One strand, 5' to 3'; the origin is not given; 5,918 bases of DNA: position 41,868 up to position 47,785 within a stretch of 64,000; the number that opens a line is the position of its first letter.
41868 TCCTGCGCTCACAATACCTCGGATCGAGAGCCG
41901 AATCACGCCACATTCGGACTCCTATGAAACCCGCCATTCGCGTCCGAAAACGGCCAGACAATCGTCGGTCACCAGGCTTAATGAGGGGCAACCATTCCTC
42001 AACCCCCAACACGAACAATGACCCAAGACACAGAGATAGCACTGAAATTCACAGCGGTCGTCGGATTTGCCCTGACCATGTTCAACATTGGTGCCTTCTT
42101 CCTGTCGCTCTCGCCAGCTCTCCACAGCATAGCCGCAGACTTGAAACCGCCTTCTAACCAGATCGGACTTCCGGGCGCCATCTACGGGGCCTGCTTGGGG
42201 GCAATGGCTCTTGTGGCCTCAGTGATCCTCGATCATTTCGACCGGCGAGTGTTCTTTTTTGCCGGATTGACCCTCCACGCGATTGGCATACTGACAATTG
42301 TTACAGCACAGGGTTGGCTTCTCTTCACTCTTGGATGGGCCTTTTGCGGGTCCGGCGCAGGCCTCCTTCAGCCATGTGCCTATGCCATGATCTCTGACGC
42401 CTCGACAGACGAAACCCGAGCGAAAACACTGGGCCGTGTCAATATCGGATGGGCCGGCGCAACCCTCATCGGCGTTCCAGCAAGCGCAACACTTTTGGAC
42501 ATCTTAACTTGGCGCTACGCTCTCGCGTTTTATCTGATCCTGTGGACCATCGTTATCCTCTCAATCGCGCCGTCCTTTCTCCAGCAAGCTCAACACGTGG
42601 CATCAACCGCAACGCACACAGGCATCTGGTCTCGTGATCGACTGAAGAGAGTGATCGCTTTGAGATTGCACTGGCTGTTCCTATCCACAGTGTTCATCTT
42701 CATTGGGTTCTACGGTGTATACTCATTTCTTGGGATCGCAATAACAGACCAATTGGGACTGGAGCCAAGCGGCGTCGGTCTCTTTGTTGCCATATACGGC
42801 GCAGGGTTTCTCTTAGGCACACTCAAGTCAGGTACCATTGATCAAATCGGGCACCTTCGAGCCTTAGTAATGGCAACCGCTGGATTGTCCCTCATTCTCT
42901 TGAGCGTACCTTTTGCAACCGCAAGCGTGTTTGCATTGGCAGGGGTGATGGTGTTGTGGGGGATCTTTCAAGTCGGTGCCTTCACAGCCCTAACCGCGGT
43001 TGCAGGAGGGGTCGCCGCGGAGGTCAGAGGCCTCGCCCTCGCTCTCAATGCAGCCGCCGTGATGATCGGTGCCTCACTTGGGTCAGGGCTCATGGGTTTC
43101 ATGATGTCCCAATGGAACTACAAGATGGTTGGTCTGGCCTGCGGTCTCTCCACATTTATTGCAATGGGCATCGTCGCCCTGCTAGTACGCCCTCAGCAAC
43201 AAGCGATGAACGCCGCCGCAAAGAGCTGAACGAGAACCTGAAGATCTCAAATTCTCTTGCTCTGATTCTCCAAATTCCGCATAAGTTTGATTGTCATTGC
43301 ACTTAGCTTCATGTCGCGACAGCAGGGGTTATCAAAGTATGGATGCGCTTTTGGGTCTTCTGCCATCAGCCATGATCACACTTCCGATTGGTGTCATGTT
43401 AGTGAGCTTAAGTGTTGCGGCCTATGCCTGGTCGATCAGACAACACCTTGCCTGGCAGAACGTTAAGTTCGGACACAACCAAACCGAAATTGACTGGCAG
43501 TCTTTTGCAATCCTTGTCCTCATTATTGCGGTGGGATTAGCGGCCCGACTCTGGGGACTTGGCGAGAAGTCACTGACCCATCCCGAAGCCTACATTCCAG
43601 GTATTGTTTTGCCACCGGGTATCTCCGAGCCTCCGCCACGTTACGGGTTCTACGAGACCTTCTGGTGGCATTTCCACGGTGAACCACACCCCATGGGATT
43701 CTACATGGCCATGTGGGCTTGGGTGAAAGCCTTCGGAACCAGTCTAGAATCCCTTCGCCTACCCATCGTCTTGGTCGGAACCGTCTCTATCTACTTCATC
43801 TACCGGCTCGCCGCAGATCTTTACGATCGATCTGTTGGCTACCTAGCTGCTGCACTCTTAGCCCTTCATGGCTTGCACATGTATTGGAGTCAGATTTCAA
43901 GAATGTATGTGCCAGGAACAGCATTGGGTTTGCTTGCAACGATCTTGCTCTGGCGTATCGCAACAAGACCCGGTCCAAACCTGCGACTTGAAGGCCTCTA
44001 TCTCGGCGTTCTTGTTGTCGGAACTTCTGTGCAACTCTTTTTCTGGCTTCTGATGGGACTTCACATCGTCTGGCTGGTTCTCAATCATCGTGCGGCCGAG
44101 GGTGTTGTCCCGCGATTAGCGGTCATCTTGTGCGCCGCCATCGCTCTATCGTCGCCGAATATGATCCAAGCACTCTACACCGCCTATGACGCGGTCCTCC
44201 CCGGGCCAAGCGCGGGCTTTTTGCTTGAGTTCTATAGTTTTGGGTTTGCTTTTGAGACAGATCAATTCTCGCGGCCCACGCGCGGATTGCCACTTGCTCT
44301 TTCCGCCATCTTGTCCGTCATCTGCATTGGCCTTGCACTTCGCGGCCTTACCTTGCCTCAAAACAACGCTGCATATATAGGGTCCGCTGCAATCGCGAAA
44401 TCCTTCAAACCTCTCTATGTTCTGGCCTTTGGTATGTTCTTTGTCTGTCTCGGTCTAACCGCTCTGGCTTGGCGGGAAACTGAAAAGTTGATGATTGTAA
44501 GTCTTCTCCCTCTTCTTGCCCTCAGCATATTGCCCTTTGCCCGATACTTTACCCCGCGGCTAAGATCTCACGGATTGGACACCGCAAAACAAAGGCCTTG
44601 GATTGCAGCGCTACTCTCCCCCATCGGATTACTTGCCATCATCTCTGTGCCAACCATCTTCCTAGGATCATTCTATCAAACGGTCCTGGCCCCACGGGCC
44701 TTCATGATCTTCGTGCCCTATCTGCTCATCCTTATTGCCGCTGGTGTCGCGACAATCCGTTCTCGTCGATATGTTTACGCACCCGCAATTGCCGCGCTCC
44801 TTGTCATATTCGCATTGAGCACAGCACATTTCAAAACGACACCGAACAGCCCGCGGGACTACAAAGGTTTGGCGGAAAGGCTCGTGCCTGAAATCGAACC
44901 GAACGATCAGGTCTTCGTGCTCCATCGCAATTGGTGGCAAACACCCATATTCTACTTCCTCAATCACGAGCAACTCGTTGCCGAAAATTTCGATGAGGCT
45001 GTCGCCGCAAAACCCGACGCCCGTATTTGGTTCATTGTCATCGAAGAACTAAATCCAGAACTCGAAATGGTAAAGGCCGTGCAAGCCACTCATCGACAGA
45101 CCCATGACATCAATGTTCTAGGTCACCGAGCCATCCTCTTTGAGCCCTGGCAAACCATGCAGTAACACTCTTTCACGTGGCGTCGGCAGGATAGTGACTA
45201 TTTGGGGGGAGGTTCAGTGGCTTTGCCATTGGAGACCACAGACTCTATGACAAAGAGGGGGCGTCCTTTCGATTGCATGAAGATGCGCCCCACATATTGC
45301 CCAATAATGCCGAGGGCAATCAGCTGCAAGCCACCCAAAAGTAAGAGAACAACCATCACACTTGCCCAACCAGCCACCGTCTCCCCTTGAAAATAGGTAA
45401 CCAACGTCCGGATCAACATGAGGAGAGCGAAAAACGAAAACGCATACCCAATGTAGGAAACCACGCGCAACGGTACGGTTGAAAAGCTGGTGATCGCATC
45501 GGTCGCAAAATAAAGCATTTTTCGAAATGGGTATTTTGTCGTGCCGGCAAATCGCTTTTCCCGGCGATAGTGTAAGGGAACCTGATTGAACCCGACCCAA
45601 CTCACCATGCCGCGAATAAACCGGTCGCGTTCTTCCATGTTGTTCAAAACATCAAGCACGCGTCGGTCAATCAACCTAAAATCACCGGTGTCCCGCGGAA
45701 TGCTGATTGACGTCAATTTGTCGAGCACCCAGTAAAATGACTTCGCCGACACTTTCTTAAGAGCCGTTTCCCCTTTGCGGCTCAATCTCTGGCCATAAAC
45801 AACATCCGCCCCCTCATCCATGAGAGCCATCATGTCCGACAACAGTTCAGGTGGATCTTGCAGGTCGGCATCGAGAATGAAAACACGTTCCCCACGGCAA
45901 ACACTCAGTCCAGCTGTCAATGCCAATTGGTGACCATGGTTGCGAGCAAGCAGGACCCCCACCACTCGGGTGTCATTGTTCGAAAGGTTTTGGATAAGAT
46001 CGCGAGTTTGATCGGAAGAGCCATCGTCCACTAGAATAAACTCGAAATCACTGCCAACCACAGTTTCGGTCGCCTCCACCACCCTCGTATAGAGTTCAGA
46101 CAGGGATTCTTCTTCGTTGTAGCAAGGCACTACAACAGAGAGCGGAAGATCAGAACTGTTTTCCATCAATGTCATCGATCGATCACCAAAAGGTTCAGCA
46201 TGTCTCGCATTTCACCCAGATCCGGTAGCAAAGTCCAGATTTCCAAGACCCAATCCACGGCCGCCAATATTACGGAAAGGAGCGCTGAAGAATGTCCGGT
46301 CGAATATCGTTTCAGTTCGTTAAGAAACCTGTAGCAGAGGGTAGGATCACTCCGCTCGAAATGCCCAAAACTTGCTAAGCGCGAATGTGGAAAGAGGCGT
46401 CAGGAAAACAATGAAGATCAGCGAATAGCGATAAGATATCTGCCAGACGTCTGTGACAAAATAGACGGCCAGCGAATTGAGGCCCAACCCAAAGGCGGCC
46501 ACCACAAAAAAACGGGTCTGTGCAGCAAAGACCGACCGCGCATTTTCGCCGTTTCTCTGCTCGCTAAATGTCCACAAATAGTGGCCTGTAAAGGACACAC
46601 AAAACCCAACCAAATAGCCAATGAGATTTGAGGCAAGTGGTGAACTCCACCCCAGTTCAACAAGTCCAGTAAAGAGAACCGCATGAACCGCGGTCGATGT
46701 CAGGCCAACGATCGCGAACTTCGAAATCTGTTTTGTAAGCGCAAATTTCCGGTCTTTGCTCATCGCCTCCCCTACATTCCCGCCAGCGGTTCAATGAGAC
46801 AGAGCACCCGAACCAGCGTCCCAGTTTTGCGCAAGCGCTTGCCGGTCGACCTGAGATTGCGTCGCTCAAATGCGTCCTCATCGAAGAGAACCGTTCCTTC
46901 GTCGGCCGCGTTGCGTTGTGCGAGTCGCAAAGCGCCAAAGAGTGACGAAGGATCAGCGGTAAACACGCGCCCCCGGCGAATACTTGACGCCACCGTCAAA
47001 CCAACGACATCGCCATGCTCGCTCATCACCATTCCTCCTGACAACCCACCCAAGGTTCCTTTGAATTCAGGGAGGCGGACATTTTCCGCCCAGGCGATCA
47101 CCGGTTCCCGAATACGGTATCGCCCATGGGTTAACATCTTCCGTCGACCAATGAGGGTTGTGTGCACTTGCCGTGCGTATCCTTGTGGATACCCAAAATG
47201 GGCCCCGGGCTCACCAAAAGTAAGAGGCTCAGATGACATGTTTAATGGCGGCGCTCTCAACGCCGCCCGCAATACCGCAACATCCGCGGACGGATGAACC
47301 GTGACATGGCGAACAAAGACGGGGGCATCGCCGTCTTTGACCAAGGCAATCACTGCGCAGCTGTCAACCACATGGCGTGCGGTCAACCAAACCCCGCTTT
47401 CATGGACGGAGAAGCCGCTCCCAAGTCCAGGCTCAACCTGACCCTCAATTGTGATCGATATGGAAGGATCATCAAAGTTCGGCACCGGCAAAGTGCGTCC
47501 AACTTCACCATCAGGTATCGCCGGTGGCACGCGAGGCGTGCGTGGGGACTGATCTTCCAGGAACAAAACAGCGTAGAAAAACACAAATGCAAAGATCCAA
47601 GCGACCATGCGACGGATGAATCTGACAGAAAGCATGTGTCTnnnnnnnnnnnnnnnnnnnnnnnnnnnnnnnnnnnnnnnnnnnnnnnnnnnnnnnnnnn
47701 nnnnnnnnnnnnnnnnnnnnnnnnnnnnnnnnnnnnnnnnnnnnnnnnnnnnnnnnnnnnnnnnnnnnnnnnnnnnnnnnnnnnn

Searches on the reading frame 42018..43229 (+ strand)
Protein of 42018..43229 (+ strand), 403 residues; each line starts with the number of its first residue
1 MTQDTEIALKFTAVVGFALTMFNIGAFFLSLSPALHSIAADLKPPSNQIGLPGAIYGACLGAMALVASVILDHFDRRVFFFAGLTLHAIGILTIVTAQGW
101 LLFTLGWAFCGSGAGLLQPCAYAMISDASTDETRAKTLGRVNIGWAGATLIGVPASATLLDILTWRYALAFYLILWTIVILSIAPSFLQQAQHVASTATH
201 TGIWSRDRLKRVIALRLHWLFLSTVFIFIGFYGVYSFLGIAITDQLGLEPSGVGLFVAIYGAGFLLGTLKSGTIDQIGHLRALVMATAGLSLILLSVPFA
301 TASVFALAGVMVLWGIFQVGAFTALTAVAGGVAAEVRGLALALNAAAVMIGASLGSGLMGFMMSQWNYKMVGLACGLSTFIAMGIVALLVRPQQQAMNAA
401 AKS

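Call 29: search_protein_families(library=pfam, proteins=[window:42018-43229:+], max_evalue=0.001)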
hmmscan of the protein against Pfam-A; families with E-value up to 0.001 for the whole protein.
window:42018-43229:+ (403 aa): 1 family
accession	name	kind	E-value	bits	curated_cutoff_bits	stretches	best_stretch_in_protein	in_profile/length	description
PF07690.21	MFS_1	-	1.9e-38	132.7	33.4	2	19-189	3-173/347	Major Facilitator Superfamily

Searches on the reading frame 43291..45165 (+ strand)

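Call 29: search_protein_families(library=pfam, proteins=[window:43291-45165:+], max_evalue=0.001)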
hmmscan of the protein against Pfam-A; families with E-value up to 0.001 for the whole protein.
window:43291-45165:+ (624 aa): 1 family
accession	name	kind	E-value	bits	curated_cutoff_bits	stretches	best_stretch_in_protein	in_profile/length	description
PF13231.12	PMT_2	-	5.4e-09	36.9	26.1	1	133-287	2-155/160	Dolichyl-phosphate-mannose-protein mannosyltransferase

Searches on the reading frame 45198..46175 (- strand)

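Call 29: search_protein_families(library=pfam, proteins=[window:45198-46175:-], max_evalue=0.001)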
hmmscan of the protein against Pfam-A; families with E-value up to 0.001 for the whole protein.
window:45198-46175:- (325 aa): 3 families
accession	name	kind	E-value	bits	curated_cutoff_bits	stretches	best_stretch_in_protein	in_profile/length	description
PF00535.33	Glycos_transf_2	-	1.8e-33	116.3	23.3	1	13-175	1-165/168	Glycosyl transferase family 2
PF13641.12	Glyco_tranf_2_3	-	2.6e-07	31.3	27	1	12-147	3-140/230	Glycosyltransferase like family 2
PF10111.15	Glyco_tranf_2_2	-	1.8e-05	24.8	27.3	1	13-117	1-104/276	Glycosyltransferase like family 2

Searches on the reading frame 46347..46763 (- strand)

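Call 29: search_protein_families(library=pfam, proteins=[window:46347-46763:-], max_evalue=0.001)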
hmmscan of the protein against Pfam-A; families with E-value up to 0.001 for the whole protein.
window:46347-46763:- (138 aa): 1 family
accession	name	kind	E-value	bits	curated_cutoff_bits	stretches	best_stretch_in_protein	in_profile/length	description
PF04138.20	GtrA_DPMS_TM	-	1.7e-20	73.8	26.1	1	15-135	1-117/117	GtrA/DPMS, transmembrane domain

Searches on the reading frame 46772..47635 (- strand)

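Call 29: search_protein_families(library=pfam, proteins=[window:46772-47635:-], max_evalue=0.001)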
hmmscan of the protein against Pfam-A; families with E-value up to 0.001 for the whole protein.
window:46772-47635:- (287 aa): 1 family
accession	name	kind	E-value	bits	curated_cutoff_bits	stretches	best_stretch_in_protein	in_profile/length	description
PF13365.12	Trypsin_2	-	2e-13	51.8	27.6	1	72-213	1-144/144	Trypsin-like peptidase domain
